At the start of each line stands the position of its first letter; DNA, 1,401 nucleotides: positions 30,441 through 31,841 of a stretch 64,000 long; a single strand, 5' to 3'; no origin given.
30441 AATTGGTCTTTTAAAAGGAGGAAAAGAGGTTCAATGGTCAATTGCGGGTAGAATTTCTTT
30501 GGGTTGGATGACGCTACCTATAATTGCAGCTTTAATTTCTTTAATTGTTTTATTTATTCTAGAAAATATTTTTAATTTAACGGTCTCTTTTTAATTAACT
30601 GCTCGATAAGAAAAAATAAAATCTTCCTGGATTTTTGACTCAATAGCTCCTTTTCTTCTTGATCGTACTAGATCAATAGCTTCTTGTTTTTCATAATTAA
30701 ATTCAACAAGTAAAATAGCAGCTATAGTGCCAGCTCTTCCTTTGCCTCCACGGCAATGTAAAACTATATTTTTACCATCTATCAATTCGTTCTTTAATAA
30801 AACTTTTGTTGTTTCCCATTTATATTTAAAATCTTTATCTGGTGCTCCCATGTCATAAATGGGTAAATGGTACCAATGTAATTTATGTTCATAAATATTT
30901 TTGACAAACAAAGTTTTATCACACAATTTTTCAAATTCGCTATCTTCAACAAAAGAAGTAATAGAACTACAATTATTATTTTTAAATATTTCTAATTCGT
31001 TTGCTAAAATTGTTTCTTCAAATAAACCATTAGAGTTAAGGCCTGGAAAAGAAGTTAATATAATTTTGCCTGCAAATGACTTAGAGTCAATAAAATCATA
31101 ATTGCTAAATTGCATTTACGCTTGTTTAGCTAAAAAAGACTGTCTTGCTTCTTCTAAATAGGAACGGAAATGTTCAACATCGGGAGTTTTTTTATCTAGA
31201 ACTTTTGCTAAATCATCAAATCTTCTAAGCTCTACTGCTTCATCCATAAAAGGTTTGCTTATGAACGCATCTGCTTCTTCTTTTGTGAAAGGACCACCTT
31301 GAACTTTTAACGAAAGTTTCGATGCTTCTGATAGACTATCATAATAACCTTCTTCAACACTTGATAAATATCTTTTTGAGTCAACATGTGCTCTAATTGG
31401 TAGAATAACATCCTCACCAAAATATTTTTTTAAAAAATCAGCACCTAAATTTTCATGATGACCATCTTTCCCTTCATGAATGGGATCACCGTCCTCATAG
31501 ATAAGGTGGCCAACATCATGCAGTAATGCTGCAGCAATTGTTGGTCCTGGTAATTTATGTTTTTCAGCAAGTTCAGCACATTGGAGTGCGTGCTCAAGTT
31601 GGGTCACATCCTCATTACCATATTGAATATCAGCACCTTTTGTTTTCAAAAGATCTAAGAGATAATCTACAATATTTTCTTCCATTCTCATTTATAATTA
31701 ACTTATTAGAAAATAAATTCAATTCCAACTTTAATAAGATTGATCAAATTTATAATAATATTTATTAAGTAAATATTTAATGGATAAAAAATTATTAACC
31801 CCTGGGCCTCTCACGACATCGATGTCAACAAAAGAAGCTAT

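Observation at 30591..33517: Orphan PhnZ-like HD di-iron oxygenase with no PhnY*/TmpA hydroxylase partner, flanked by a CX5R phosphatase and an AllA-fold protein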

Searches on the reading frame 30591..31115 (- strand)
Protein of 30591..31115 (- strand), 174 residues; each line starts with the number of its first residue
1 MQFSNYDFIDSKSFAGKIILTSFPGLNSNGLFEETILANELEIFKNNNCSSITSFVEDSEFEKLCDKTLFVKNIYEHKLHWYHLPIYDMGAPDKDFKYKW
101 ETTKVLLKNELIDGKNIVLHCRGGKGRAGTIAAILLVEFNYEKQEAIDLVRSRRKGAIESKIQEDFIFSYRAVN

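Call 3: search_protein_families(library=ncbifam, proteins=[window:30591-31115:-], max_evalue=0.01)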
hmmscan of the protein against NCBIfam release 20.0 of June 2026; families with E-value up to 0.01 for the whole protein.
window:30591-31115:- (174 aa): 1 family
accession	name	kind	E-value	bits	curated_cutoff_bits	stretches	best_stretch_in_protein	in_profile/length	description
NF009025.0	PRK12361.1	equivalog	5.4e-05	21.6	505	1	36-164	107-226/546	hypothetical protein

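Call 4: search_protein_families(library=pfam, proteins=[window:30591-31115:-], max_evalue=0.01)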
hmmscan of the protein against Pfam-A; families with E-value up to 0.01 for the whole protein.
window:30591-31115:- (174 aa): 6 families
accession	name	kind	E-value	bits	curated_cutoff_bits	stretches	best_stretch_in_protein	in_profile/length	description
PF22784.1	PTP-SAK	-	1.1e-12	48.7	27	1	78-167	54-153/153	Swiss Army Knife protein, DSP-PTPase phosphatase domain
PF22785.1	Tc-R-P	-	7.4e-08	33.3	27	1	42-137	17-102/106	Polymorphic toxin system, DSP-PTPase phosphatase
PF00782.25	DSPc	-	5.6e-07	29.9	33.5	1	53-158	11-118/133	Dual specificity phosphatase, catalytic domain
PF00102.32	Y_phosphatase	-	4.5e-06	26.9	20.9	1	85-173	143-232/234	Protein-tyrosine phosphatase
PF05706.17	CDKN3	-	0.00047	20.3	20.7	1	49-138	72-157/168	Cyclin-dependent kinase inhibitor 3 (CDKN3)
PF13350.11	Y_phosphatase3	-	0.0019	18.7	22.2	1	110-143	124-157/240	Tyrosine phosphatase family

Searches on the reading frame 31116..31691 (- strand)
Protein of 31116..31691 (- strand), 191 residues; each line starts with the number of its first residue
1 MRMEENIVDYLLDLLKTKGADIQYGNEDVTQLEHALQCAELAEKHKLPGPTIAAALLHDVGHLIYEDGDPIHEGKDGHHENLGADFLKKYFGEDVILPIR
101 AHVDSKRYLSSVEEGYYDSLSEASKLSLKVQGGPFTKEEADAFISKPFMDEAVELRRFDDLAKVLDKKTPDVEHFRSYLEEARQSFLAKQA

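Call 3: search_protein_families(library=ncbifam, proteins=[window:31116-31691:-], max_evalue=0.01)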
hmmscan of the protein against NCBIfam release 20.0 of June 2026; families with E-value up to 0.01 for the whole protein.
window:31116-31691:- (191 aa): 5 families
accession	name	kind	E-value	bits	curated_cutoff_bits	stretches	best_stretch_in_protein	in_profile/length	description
TIGR03276.1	Phn-HD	hypoth_equivalog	8.1e-60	201.4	214.6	1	6-180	2-176/179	phosphonate degradation HD-domain oxygenase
NF052439.1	HMPDioxPhnZ1GIM8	equivalog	3.1e-45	154.1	300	1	5-180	20-195/199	hydroxymethylphosphonate dioxygenase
NF049941.1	HyMthAminphonOxyTmpB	equivalog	3.6e-45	154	300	1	4-180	4-180/188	(R)-1-hydroxy-2-trimethylaminoethylphosphonate oxygenase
TIGR00277.1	HDIG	domain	3.8e-05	23.5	27.6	1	52-103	31-82/84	HDIG domain-containing metalloprotein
TIGR02578.2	cas_TM1811_Csm1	equivalog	0.0016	17.2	170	1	53-109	6-65/753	type III-A CRISPR-associated protein Cas10/Csm1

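Call 4: search_protein_families(library=pfam, proteins=[window:31116-31691:-], max_evalue=0.01)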
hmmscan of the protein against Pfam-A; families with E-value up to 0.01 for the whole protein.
window:31116-31691:- (191 aa): 2 families
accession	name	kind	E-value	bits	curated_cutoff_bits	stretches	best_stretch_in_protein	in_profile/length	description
PF01966.28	HD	-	3.6e-08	34.1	22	1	32-107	2-90/116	HD domain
PF13328.12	HD_4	-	0.002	18.3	27.2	1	27-62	16-51/156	HD domain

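Call 8: find_homologous_proteins(query=window:31116-31691:-)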
Query window:31116-31691:- (191 aa): 1025 proteins with E <= 0.001 among 1237 candidates; the best 120 are listed.
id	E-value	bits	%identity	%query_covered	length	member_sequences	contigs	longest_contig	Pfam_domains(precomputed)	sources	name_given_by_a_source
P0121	1.1e-116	405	96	100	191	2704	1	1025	PF01966.29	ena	-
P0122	7.2e-115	399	98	96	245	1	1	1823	PF01966.29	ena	-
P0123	7.7e-103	360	86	98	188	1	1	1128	PF01966.29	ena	-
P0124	8.5e-103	360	86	98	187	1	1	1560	PF01966.29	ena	-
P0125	4.1e-101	355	83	98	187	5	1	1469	PF01966.29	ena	-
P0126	8.6e-101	353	90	100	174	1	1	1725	PF01966.29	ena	-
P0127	4.8e-98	345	80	98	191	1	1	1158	PF01966.29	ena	-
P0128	3.3e-97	342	79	97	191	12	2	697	PF01966.29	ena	-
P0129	5.0e-97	341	81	98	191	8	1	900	PF01966.29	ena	-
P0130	1.1e-96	340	80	98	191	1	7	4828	PF01966.29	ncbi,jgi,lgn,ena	-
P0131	1.6e-96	340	79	98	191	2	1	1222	PF01966.29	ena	-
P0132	1.9e-96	339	80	98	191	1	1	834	PF01966.29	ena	-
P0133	3.1e-96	339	80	98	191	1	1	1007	PF01966.29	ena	-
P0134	3.3e-96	339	78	98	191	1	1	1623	PF01966.29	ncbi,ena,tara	tara:strand:- start:76 stop:651 length:576 start_codon:yes stop_codon:yes gene_type:complete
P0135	4.5e-96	338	80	98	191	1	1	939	PF01966.29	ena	-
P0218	5.6e-83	295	71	96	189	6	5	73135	PF01966.29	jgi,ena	jgi:phosphonate degradation associated HDIG domain protein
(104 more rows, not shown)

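Call 10: find_encoding_contigs(protein=P0218, flank=10000, max_places=3)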
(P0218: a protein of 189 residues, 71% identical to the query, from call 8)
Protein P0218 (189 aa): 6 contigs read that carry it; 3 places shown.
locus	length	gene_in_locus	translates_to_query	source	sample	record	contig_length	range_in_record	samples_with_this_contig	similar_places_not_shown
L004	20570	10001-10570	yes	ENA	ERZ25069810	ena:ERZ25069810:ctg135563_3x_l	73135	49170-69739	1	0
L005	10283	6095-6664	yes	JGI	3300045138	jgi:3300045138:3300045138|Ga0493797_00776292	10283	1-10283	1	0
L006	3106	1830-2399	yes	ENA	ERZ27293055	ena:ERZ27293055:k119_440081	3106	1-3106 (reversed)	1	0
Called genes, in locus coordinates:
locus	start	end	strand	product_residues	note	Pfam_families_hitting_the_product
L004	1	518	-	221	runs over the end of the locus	PF03372:Exo_endo_phos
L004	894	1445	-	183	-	PF05711:TylF, PF13578:Methyltransf_24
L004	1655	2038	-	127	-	PF00892:EamA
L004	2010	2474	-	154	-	PF00892:EamA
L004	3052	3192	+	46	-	-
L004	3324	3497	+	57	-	PF00892:EamA (weak)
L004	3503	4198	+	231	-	PF00892:EamA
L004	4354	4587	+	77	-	PF00589:Phage_integrase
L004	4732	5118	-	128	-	-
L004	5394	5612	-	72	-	-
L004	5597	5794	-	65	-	-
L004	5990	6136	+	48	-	-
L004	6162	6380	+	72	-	-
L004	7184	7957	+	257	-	PF00106:adh_short, PF23441:SDR, PF01370:Epimerase (weak), PF08659:KR, PF13561:adh_short_C2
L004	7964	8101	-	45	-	-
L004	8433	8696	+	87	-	-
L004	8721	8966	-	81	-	-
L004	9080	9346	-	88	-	-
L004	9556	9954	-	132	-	PF01633:Choline_kinase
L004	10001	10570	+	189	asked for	PF01966:HD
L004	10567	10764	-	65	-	PF00892:EamA (weak)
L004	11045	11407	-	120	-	PF00892:EamA (weak)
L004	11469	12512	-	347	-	PF13531:SBP_bac_11, PF01547:SBP_bac_1, PF13416:SBP_bac_8, PF13343:SBP_bac_6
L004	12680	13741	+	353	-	PF02463:SMC_N (weak), PF00005:ABC_tran, PF13304:AAA_21 (faint), PF08402:TOBE_2 (weak)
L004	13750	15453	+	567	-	PF00528:BPD_transp_1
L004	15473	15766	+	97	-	-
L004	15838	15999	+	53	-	PF22784:PTP-SAK (weak)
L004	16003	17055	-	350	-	PF01384:PHO4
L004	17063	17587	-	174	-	PF01865:PhoU_div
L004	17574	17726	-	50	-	-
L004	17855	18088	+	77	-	PF20189:DUF6552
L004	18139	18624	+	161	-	PF00856:SET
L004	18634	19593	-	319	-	-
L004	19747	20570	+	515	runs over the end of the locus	PF03023:MurJ, PF01554:MatE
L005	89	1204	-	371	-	PF13356:Arm-DNA-bind_3, PF14659:Phage_int_SAM_3, PF22022:Phage_int_M (weak), PF00589:Phage_integrase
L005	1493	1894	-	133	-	-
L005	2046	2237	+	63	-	-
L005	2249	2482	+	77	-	-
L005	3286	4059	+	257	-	PF00106:adh_short, PF23441:SDR, PF01370:Epimerase (weak), PF08659:KR, PF13561:adh_short_C2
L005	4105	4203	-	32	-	-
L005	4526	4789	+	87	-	-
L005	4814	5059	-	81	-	-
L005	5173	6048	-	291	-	PF01633:Choline_kinase, PF01636:APH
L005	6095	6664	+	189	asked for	PF01966:HD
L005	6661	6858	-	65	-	PF00892:EamA (weak)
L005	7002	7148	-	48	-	-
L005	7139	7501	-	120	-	PF00892:EamA (weak)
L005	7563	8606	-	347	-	PF13531:SBP_bac_11, PF01547:SBP_bac_1, PF13416:SBP_bac_8, PF13343:SBP_bac_6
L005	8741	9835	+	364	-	PF02463:SMC_N (weak), PF00005:ABC_tran, PF13304:AAA_21 (faint), PF08402:TOBE_2 (weak)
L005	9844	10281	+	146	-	?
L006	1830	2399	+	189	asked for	PF01966:HD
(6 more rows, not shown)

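Call 12: search_solved_structures(query=window:31116-31691:-, show_alignments=3, max_evalue=0.01)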
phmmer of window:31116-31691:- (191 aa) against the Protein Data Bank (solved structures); distinct sequences matched with E-value up to 0.01: 4.
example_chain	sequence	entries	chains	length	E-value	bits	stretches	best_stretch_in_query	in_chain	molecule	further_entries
6npa_A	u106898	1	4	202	2.1e-31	112.6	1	6-179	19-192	TmpB, (R)-1-hydroxy-2-trimethylaminoethylphosphonate oxygenase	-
4mlm_A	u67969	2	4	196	3.6e-29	105.3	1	8-182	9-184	Predicted HD phosphohydrolase PhnZ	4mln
4n71_A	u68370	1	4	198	3.6e-29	105.3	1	8-182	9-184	Predicted HD phosphohydrolase PhnZ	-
4n6w_A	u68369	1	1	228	5.7e-29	104.6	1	8-182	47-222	Predicted HD phosphohydrolase PhnZ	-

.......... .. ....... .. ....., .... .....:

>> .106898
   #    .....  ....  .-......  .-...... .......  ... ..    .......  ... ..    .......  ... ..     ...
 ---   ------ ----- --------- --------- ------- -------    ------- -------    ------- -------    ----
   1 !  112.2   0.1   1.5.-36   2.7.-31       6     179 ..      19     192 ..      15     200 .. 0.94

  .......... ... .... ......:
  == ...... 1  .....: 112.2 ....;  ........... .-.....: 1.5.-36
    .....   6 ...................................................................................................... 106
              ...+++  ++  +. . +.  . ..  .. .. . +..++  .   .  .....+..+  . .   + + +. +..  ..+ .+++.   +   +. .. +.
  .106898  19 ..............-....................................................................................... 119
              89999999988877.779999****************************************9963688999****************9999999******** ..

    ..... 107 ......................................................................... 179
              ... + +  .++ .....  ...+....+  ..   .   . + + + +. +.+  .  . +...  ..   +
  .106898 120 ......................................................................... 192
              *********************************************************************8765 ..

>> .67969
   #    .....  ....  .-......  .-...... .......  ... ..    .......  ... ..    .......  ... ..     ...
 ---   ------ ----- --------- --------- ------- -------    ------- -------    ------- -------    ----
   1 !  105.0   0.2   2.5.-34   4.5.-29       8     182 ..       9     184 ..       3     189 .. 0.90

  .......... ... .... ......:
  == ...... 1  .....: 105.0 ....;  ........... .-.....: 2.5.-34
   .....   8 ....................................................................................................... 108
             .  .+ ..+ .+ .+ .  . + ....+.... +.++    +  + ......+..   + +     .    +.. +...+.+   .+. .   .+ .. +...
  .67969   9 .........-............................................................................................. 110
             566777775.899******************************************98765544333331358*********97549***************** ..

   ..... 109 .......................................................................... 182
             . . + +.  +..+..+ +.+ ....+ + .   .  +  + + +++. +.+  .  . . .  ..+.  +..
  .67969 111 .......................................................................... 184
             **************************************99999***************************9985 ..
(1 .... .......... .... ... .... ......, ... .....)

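Call 48: find_encoding_contigs(protein=window:31116-31691:-, flank=10000, max_places=2)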
Protein window:31116-31691:- (191 aa): 23 contigs read that carry it; 2 places shown.
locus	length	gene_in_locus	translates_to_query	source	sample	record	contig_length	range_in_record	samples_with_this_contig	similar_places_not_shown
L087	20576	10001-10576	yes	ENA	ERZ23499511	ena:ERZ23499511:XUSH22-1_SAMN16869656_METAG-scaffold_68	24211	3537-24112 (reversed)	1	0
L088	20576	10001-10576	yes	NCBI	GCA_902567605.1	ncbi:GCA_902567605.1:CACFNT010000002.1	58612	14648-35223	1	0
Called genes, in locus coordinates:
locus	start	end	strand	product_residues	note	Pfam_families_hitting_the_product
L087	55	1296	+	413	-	PF01663:Phosphodiest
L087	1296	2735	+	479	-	PF00171:Aldedh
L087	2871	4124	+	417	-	PF01547:SBP_bac_1, PF13416:SBP_bac_8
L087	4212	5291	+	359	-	PF01717:Meth_synt_2, PF01208:URO-D (faint)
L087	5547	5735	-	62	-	-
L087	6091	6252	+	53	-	-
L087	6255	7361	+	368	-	-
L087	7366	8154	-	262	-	PF00149:Metallophos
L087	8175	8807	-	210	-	PF04115:Ureidogly_lyase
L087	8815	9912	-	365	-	PF00266:Aminotran_5, PF00155:Aminotran_1_2 (weak), PF01053:Cys_Met_Meta_PP (weak)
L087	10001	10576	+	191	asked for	PF01966:HD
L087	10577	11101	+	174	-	PF22785:Tc-R-P, PF00102:Y_phosphatase (weak), PF00782:DSPc (weak), PF22784:PTP-SAK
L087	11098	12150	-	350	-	PF01384:PHO4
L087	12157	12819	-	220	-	PF01865:PhoU_div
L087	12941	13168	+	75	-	PF20189:DUF6552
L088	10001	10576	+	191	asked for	PF01966:HD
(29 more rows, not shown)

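Call 73: search_protein_families(library=ncbifam, proteins=[L005:5173-6048:-], max_evalue=0.000001)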
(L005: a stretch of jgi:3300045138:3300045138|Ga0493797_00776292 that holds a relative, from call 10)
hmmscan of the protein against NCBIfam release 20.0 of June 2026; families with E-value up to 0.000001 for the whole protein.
L005:5173-6048:- (291 aa): 3 families
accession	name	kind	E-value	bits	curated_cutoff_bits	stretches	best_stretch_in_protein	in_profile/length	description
NF041256.1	GntI_guanitoxin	equivalog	7.2e-45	153.4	357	1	8-279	4-281/282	guanitoxin biosynthesis pre-guanitoxin N-oxide kinase GntI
TIGR02721.1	ycfN_thiK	equivalog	8.7e-19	67.7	299.45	1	23-234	3-207/256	thiamine kinase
NF007620.0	PRK10271.1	equivalog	2e-07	30.9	206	1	20-216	24-208/274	thiamine kinase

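Call 83: predict_structure(alignment_id=A4)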
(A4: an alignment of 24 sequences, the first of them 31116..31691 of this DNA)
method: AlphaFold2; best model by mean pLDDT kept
length: 191 residues; sequences in the alignment: 24
mean_pLDDT: 90.6   pTM: 0.88
mean pLDDT of the five models: 90.6, 88.7, 88.0, 87.4, 86.4
residues with pLDDT >= 90: 143; 70-90: 34; 50-70: 12; < 50: 2
segments of 3 or more residues with pLDDT < 50: none
pLDDT, mean of each block of 10 residues (from residue 1): 73 95 85 95 96 97 81 81 96 95 96 94 89 95 94 94 75 96 94 82
secondary structure, 60 per line:
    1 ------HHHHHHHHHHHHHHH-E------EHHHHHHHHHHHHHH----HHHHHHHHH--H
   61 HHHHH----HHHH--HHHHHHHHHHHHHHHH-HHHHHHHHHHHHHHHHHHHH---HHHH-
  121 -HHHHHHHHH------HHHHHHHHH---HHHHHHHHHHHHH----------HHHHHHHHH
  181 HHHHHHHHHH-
elements in order: H7-21 H31-44 H49-57 H60-65 H70-73 H76-91 H93-112 H116-119 H122-130 H137-145 H149-161 H172-190

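Call 86: fold_search(model_id=the predicted structure, library=pdb)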
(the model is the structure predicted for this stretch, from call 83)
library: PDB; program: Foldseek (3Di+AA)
matches with E <= 10: 409; with E <= 0.001: 10
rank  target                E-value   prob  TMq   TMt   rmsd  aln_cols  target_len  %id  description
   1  6npa_A                6.2e-11  1.00  0.83  0.84   4.2       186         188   34  X-ray crystal structure of TmpB, (R)-1-hydroxy-2-trimethylaminoethylphosphonate oxygenase, with (R)-1-hydroxy-2-trimet (released 2019-03-06)
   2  6npa_B                8.2e-11  1.00  0.82  0.84   4.2       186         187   35  X-ray crystal structure of TmpB, (R)-1-hydroxy-2-trimethylaminoethylphosphonate oxygenase, with (R)-1-hydroxy-2-trimet (released 2019-03-06)
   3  4n6w                  2.4e-10  1.00  0.84  0.89   2.0       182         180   36  X-Ray Crystal Structure of Citrate-bound PhnZ (released 2013-11-27)
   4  6npa_C                2.9e-10  1.00  0.82  0.86   3.3       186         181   34  X-ray crystal structure of TmpB, (R)-1-hydroxy-2-trimethylaminoethylphosphonate oxygenase, with (R)-1-hydroxy-2-trimet (released 2019-03-06)
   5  4n71_A                6.6e-10  1.00  0.84  0.89   2.1       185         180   36  X-Ray Crystal Structure of 2-amino-1-hydroxyethylphosphonate-bound PhnZ (released 2013-11-27)
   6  4n71_E                6.9e-10  1.00  0.83  0.89   2.2       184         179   36  X-Ray Crystal Structure of 2-amino-1-hydroxyethylphosphonate-bound PhnZ (released 2013-11-27)
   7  4mlm_A                1.7e-09  1.00  0.83  0.84   3.9       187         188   36  Crystal Structure of PhnZ from uncultured bacterium HF130_AEPn_1 (released 2014-04-16)
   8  4mln_B                2.3e-09  1.00  0.82  0.86   2.7       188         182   32  Crystal of PhnZ bound to (R)-2-amino-1-hydroxyethylphosphonic acid (released 2014-04-16)
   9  4mln_A                2.8e-09  1.00  0.84  0.88   2.3       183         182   36  Crystal of PhnZ bound to (R)-2-amino-1-hydroxyethylphosphonic acid (released 2014-04-16)
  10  4mlm_B                8.1e-09  1.00  0.82  0.84   4.0       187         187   36  Crystal Structure of PhnZ from uncultured bacterium HF130_AEPn_1 (released 2014-04-16)
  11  4s1b_A                5.0e-02  0.84  0.34  0.31  15.6       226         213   14  Crystal Structure of L. monocytogenes phosphodiesterase PgpH HD domain in complex with Cyclic-di-AMP (released 2015-02-11)
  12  4s1c_A                7.5e-02  0.66  0.31  0.29  15.8       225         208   13  Crystal Structure of L. monocytogenes phosphodiesterase PgpH HD domain (released 2015-02-11)
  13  4s1c_D                8.3e-02  0.66  0.31  0.29  15.8       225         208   12  Crystal Structure of L. monocytogenes phosphodiesterase PgpH HD domain (released 2015-02-11)
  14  3nqw_A                8.6e-02  0.77  0.32  0.34  14.7       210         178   14  A metazoan ortholog of SpoT hydrolyzes ppGpp and plays a role in starvation responses (released 2010-09-08)
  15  7eiv_C                1.1e-01  0.44  0.28  0.13  16.2       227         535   12  heterotetrameric glycyl-tRNA synthetase from Escherichia coli (released 2021-08-11)
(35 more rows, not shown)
